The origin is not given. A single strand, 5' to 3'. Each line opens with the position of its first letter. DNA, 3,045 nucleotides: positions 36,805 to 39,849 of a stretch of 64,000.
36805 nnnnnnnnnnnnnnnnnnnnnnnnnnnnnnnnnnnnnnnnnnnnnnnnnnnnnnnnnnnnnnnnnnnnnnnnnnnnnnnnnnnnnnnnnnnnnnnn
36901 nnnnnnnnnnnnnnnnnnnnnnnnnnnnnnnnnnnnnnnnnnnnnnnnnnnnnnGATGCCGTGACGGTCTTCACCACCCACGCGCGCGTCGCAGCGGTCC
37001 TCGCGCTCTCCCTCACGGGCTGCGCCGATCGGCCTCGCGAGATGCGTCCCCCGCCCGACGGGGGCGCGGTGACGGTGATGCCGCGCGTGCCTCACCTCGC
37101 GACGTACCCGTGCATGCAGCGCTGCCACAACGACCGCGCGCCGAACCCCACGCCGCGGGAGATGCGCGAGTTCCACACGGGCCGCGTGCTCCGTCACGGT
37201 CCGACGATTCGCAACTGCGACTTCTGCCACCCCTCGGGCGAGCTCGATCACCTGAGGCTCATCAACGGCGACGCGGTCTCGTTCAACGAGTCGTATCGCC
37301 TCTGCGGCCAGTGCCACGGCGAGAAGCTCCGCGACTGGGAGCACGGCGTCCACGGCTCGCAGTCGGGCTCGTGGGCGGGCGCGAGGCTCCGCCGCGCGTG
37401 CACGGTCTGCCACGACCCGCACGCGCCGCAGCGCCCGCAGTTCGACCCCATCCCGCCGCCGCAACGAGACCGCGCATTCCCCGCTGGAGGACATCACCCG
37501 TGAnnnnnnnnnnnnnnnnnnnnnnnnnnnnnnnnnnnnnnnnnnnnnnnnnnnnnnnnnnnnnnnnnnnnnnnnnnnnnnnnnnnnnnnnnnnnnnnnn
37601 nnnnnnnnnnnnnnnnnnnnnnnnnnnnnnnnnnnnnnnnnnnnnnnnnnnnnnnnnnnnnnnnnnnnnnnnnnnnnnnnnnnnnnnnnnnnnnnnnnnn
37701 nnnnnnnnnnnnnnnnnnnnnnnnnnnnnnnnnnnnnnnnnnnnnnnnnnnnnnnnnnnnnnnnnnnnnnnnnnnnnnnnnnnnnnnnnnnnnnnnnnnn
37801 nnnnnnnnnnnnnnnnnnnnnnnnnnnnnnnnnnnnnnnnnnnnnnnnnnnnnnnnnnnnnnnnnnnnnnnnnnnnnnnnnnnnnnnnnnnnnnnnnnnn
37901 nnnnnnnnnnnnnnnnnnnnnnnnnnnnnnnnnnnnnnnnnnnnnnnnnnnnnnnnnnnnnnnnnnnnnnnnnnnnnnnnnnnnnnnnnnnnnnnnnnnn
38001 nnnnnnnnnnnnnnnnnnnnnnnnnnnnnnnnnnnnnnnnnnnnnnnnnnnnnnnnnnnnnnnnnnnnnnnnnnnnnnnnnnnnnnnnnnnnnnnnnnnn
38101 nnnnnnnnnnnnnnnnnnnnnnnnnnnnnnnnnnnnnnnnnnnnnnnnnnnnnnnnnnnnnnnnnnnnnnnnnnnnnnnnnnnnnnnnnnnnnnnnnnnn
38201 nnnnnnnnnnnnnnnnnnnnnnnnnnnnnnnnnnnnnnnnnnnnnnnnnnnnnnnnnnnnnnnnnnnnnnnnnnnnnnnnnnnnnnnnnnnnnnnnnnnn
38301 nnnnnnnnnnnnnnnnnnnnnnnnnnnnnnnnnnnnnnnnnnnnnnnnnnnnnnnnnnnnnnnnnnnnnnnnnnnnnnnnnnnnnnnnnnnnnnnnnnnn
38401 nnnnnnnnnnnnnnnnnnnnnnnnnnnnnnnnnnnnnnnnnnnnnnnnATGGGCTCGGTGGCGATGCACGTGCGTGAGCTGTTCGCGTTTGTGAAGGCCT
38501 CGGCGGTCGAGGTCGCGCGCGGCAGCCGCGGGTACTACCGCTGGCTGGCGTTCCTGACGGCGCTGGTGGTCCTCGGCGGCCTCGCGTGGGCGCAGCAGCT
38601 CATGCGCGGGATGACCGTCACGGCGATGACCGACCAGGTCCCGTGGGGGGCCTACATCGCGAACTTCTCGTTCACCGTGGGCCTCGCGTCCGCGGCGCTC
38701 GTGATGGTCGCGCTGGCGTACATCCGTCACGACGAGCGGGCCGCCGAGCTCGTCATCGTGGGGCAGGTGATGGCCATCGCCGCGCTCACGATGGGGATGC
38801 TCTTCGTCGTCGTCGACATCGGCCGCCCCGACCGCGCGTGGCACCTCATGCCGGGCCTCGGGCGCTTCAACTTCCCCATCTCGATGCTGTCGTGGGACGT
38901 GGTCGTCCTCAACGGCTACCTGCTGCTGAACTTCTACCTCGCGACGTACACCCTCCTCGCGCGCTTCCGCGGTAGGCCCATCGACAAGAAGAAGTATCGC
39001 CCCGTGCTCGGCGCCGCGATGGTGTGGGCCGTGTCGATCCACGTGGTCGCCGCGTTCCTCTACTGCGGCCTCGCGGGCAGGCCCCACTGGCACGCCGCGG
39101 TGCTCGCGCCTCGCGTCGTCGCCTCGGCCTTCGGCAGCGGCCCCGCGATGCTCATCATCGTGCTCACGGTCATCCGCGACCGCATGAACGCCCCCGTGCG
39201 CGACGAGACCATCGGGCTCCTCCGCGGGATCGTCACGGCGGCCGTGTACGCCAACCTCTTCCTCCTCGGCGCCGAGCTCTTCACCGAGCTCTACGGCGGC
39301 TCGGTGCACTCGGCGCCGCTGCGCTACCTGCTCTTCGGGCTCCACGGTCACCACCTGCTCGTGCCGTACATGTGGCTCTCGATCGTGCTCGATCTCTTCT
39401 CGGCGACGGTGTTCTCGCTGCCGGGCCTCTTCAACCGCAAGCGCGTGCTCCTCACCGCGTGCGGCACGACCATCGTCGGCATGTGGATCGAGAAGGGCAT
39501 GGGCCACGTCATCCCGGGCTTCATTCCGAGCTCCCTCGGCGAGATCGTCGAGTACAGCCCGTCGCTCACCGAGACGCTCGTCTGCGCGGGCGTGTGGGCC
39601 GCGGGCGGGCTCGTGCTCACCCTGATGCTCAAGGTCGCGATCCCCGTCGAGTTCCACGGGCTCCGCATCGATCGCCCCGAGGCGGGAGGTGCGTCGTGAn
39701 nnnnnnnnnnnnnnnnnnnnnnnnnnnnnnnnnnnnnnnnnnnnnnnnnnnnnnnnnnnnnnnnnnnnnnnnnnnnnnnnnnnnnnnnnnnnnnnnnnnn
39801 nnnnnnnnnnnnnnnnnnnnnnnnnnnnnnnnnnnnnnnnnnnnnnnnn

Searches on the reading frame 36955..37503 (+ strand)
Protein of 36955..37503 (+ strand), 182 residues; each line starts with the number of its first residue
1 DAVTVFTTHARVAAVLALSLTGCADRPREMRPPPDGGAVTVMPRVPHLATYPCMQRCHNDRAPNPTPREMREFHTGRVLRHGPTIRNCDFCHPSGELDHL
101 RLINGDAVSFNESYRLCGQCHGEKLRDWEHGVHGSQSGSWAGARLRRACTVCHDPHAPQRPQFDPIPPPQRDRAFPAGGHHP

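Call 21: search_protein_families(library=pfam, proteins=[window:36955-37503:+], max_evalue=0.001)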
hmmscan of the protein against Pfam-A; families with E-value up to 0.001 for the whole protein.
window:36955-37503:+ (182 aa): 1 family
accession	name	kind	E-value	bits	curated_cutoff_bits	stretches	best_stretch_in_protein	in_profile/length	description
PF14522.11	Cytochrome_C7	-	0.0005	20.3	24.8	0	84-153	12-66/67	Cytochrome c7 and related cytochrome c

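Call 53: search_protein_families(library=ncbifam, proteins=[window:36955-37503:+], max_evalue=0.01)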
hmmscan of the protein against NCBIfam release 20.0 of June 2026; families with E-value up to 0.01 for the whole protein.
window:36955-37503:+ (182 aa): 0 families

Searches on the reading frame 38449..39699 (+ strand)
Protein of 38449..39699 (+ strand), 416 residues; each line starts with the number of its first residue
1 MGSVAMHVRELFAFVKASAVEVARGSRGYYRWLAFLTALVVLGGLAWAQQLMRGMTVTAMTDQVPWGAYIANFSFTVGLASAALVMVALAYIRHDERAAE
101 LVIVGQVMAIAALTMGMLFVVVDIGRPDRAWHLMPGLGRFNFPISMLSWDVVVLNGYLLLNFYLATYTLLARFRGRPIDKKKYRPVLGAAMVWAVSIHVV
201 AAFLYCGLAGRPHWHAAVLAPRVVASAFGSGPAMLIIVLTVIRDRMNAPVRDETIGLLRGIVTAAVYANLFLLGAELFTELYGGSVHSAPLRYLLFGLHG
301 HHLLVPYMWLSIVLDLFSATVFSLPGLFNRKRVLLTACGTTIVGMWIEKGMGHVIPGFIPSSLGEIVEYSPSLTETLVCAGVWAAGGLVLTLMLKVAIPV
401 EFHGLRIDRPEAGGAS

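Call 21: search_protein_families(library=pfam, proteins=[window:38449-39699:+], max_evalue=0.001)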
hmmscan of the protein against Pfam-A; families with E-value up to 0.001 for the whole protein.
window:38449-39699:+ (416 aa): 1 family
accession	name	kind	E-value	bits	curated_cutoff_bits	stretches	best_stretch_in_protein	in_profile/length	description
PF03916.19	NrfD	-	1.4e-34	120.6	25.8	1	57-348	2-300/313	Polysulphide reductase, NrfD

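Call 53: search_protein_families(library=ncbifam, proteins=[window:38449-39699:+], max_evalue=0.01)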
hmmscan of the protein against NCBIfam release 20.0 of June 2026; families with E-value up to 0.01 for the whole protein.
window:38449-39699:+ (416 aa): 3 families
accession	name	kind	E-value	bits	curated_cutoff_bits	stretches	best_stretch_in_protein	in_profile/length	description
NF045798.1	DsrP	equivalog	1e-104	350.7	350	1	22-401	5-344/346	sulfate reduction electron transfer complex DsrMKJOP subunit DsrP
NF041784.1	mnquin_red_QrcD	equivalog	2e-08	34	570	1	28-133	17-122/408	menaquinone reductase integral membrane subunit QrcD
NF011568.0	PRK14992.1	equivalog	4.1e-06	26.4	314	1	57-246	10-191/341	tetrathionate reductase subunit TtrC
